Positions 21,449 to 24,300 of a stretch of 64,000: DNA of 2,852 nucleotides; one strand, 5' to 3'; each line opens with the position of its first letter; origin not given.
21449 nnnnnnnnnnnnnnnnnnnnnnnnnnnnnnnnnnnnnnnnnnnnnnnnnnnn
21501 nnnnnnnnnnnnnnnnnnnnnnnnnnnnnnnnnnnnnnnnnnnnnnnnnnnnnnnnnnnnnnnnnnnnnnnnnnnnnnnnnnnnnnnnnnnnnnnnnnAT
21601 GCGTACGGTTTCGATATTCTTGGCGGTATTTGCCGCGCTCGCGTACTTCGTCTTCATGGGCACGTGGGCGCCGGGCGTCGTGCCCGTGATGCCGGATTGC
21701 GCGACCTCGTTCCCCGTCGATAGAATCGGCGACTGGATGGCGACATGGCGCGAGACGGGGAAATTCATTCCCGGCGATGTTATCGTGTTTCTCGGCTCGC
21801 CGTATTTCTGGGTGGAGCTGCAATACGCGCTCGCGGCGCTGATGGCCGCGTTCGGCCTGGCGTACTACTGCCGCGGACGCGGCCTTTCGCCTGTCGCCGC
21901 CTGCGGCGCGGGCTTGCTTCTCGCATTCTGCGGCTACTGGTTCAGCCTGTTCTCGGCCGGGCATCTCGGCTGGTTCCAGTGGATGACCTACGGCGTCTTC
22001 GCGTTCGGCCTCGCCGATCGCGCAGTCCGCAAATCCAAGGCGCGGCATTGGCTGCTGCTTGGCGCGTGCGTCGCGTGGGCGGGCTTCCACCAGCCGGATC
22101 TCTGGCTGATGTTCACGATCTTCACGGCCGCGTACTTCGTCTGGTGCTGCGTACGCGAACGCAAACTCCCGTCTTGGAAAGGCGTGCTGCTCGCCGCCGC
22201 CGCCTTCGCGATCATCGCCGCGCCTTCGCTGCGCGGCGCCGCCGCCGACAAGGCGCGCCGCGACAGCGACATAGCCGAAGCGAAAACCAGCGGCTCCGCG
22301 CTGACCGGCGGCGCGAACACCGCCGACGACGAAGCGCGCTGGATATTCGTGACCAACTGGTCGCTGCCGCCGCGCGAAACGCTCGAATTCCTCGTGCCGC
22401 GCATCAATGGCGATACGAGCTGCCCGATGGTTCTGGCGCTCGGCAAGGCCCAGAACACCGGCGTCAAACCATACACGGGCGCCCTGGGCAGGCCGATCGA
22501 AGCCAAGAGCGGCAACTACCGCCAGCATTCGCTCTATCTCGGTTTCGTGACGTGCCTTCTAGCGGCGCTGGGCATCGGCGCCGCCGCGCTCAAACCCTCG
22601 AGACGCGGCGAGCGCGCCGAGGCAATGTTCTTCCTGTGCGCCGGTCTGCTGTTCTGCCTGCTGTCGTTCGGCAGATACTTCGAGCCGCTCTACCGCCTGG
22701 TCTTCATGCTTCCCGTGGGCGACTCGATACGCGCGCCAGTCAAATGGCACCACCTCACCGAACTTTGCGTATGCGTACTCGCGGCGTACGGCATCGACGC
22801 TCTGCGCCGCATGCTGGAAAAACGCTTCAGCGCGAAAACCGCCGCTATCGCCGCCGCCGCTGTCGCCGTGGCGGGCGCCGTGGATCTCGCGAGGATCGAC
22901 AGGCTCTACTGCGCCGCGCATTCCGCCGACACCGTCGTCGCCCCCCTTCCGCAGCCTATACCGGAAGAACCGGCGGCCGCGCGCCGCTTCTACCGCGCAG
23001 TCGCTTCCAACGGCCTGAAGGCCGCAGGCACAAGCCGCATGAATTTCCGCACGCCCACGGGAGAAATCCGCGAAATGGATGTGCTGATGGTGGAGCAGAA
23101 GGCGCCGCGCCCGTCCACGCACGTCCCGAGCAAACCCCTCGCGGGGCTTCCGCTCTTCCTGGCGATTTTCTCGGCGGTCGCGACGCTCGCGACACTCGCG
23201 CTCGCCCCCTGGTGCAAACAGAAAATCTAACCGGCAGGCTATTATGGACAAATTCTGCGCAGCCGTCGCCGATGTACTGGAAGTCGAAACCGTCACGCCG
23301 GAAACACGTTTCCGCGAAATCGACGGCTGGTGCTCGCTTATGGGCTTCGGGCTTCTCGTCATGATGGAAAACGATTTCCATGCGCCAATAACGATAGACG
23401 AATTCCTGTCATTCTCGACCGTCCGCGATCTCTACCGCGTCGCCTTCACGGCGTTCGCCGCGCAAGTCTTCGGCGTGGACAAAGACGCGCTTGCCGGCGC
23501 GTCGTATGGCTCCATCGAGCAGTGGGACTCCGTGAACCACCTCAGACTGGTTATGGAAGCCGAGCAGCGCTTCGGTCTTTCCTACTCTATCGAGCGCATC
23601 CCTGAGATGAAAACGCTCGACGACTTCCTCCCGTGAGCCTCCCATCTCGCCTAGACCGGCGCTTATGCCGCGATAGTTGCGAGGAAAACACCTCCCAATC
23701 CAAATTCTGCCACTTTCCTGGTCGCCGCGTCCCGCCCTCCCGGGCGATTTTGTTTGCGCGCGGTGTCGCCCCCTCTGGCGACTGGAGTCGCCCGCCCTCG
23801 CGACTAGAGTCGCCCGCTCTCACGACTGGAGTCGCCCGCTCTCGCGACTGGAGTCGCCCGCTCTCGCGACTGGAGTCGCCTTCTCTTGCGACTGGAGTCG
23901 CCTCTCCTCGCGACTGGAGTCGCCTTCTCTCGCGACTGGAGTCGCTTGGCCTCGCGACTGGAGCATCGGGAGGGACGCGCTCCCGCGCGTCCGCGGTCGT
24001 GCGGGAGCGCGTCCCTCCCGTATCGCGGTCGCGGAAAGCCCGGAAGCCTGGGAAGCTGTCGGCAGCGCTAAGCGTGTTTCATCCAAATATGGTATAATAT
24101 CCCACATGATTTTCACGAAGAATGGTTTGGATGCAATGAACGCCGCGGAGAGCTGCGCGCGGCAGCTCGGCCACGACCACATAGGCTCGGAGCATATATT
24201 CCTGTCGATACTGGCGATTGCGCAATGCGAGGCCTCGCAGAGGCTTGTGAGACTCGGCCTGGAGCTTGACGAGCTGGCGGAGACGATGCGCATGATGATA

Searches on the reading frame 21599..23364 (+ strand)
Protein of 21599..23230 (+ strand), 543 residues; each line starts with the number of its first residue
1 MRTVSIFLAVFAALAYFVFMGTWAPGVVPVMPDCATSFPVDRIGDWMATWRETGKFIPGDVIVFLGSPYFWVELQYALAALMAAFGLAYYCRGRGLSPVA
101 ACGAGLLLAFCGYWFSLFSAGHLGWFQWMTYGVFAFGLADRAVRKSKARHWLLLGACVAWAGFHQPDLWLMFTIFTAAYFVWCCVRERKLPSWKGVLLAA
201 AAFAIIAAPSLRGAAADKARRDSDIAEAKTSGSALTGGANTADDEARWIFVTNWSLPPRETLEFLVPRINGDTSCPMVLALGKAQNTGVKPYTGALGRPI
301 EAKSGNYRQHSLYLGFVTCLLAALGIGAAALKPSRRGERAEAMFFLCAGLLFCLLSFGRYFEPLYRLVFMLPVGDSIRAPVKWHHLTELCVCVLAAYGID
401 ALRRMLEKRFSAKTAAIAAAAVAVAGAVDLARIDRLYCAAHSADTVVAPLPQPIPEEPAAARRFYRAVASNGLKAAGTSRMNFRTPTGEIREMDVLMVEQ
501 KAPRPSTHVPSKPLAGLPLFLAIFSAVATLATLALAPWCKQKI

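Call 11: search_protein_families(library=pfam, proteins=[window:21745-23364:+, window:21599-23230:+])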
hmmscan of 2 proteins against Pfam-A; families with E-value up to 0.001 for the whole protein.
window:21745-23364:+ (539 aa): 0 families

window:21599-23230:+ (543 aa): 0 families

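Call 87: search_protein_families(library=pfam, proteins=[window:21599-23230:+], max_evalue=0.01)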
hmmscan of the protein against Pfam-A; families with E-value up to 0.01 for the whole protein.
window:21599-23230:+ (543 aa): 0 families

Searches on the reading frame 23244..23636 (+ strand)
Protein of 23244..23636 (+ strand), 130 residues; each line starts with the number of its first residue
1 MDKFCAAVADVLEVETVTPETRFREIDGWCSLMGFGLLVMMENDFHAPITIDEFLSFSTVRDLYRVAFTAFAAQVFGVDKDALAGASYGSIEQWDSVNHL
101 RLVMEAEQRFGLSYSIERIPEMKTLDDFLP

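Call 11: search_protein_families(library=pfam, proteins=[window:23244-23636:+])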
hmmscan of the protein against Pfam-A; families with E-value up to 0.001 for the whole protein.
window:23244-23636:+ (130 aa): 1 family
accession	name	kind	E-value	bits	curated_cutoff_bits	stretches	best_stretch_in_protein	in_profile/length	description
PF00550.31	PP-binding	-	7.1e-09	36.2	20.8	1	3-65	2-65/67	Phosphopantetheine attachment site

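Call 49: find_encoding_contigs(protein=window:23244-23636:+, flank=3000, max_places=10)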
Protein window:23244-23636:+ (130 aa): 6 contigs read that carry it; 4 places shown.
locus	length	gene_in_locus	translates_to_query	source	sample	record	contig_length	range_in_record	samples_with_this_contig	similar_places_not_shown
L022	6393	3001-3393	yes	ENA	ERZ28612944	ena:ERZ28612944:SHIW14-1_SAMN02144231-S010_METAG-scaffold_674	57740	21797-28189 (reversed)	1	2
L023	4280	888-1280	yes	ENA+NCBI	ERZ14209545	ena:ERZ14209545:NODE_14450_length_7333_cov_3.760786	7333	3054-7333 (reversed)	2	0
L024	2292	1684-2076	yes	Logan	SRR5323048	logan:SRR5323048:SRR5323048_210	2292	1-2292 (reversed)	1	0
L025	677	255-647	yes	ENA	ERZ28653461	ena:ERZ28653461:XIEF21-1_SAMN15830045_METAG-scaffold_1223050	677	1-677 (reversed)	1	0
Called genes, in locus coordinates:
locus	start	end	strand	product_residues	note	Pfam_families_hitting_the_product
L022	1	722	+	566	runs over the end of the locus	PF01496:V_ATPase_I (weak)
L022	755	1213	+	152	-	PF00137:ATP-synt_C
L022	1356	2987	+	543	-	-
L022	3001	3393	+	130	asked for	PF00550:PP-binding (weak)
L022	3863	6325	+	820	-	PF02861:Clp_N, PF13191:AAA_16 (weak), PF00004:AAA, PF17871:AAA_lid_9, PF00004:AAA, PF07724:AAA_2, PF07728:AAA_5, PF10431:ClpB_D2-small, +11 more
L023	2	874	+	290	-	?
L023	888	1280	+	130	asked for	PF00550:PP-binding (weak)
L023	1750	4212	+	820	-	PF02861:Clp_N, PF13191:AAA_16 (weak), PF00004:AAA, PF17871:AAA_lid_9, PF00004:AAA, PF07724:AAA_2, PF07728:AAA_5, PF10431:ClpB_D2-small, +10 more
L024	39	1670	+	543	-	-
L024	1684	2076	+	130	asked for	PF00550:PP-binding (weak)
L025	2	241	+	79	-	?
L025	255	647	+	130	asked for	PF00550:PP-binding (weak)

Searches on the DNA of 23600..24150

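Call 37: search_rna_families(source=window, start=23600, end=24150, threshold=evalue, max_evalue=10)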
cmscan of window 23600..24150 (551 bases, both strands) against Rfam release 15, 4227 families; matches with E-value up to 10: 10.
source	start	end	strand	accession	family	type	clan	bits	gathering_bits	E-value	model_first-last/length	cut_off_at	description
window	23958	24029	+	RF03819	mir-Ro6-3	Gene; miRNA;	-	27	79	0.038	1-72/72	no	mir-Ro6-3 microRNA precursor family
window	23967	24020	-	RF03646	MIR9776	Gene; miRNA;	-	25.7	100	0.05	1-84/84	no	MIR9776 microRNA precursor family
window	23951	24036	+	RF04168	MIR839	Gene; miRNA;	-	24.1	200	0.012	1-267/267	no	MIR839 microRNA precursor family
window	23958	24029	-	RF03819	mir-Ro6-3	Gene; miRNA;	-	22.8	79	0.35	1-72/72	no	mir-Ro6-3 microRNA precursor family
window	23950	24036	+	RF01902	MIR439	Gene; miRNA;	-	20.9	90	0.23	1-93/93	no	MIR439 microRNA precursor family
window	23974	24014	-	RF03377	mir-960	Gene; miRNA;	-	18.6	100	0.7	1-93/93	no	mir-960 microRNA precursor family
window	23970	24017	-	RF00907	mir-941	Gene; miRNA;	-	18.1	60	2.5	1-72/72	no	mir-941 microRNA precursor family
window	23972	24015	+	RF03271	mir-1247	Gene; miRNA;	-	17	70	4.9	1-74/74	no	mir-1247 microRNA precursor family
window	23777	23792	+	RF01380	HIV-1_SD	Cis-reg;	-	15.2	30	4.7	1-19/19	no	Human immunodeficiency virus type 1 major splice donor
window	23600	23657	+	RF01127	sR42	Gene; snRNA; snoRNA; CD-box;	-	11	38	5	23-63/63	5'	Small nucleolar RNA sR42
